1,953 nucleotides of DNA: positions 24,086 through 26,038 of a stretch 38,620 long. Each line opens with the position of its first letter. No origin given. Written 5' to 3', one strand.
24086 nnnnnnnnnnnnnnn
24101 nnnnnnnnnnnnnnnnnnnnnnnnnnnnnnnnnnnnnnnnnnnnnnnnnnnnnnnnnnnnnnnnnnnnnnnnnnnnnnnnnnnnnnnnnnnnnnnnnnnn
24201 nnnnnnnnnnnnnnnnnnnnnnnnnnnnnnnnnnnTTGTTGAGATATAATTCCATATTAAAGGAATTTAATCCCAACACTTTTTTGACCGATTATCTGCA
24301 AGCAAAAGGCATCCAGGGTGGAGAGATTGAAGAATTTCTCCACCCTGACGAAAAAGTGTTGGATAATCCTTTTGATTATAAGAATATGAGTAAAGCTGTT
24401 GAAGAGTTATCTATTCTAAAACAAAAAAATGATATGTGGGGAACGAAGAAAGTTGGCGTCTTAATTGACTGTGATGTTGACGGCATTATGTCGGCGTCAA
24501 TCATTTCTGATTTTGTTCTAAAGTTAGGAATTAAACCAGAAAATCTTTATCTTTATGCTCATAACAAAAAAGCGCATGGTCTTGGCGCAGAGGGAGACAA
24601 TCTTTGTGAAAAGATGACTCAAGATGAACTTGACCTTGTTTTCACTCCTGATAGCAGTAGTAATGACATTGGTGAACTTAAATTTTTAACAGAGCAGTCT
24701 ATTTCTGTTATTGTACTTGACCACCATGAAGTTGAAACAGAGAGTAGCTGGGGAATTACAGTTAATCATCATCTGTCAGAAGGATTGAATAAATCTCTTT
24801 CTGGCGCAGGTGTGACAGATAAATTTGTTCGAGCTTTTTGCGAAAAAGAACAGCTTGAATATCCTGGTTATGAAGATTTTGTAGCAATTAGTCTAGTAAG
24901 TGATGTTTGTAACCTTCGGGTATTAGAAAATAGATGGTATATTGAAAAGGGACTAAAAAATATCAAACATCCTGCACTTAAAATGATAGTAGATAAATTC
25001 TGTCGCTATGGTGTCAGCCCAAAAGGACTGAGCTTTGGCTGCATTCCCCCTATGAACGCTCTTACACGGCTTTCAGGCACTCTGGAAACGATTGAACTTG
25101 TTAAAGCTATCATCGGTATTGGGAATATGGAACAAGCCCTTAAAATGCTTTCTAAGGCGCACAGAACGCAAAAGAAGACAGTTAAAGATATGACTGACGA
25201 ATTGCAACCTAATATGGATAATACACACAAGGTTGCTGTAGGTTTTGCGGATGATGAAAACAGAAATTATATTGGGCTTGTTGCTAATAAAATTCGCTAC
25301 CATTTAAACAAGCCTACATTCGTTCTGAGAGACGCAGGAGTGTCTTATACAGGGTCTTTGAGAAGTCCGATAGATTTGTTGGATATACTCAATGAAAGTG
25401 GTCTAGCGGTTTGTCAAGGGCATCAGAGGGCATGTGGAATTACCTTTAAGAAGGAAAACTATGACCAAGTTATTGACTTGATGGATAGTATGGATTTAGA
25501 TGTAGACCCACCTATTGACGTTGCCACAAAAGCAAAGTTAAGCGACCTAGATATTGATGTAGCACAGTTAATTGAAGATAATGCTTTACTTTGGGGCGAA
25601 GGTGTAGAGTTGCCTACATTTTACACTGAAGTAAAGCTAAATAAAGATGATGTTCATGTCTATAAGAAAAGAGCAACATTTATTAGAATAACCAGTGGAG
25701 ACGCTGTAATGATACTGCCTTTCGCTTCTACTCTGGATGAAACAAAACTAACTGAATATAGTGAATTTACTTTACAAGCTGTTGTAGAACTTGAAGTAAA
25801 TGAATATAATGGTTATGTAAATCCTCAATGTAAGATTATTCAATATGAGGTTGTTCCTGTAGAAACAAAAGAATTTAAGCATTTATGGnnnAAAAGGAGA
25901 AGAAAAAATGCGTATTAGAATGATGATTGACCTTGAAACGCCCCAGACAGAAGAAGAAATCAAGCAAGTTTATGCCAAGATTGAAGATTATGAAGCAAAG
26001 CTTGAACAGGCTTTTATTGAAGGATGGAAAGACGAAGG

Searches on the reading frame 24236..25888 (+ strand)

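Call 4: search_protein_families(library=pfam, proteins=[window:24236-25888:+], max_evalue=0.01)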
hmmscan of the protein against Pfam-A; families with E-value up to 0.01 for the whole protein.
window:24236-25888:+ (551 aa): 3 families
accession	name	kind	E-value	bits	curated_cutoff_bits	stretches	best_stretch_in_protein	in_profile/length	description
PF01368.27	DHH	-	1.5e-09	38.6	28.1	1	72-201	1-105/125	DHH family, N-terminal domain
PF17768.7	RecJ_OB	-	0.00015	22.3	27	1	432-534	4-105/107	RecJ OB domain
PF02272.25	DHHA1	-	0.00058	20.7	25.9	1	332-417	3-97/102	DHHA1 domain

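Call 6: search_protein_families(library=phrogs, proteins=[window:24236-25888:+], max_evalue=0.001)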
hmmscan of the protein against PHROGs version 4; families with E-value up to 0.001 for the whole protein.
window:24236-25888:+ (551 aa): 2 families
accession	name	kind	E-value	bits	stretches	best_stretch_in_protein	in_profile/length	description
phrog_2484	-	DNA, RNA and nucleotide metabolism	7.5e-100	336.1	1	14-540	13-559/564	RecJ-like ssDNA exonuclease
phrog_4771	-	other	0.00045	20.4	0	142-212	70-133/363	DHH phosphoesterase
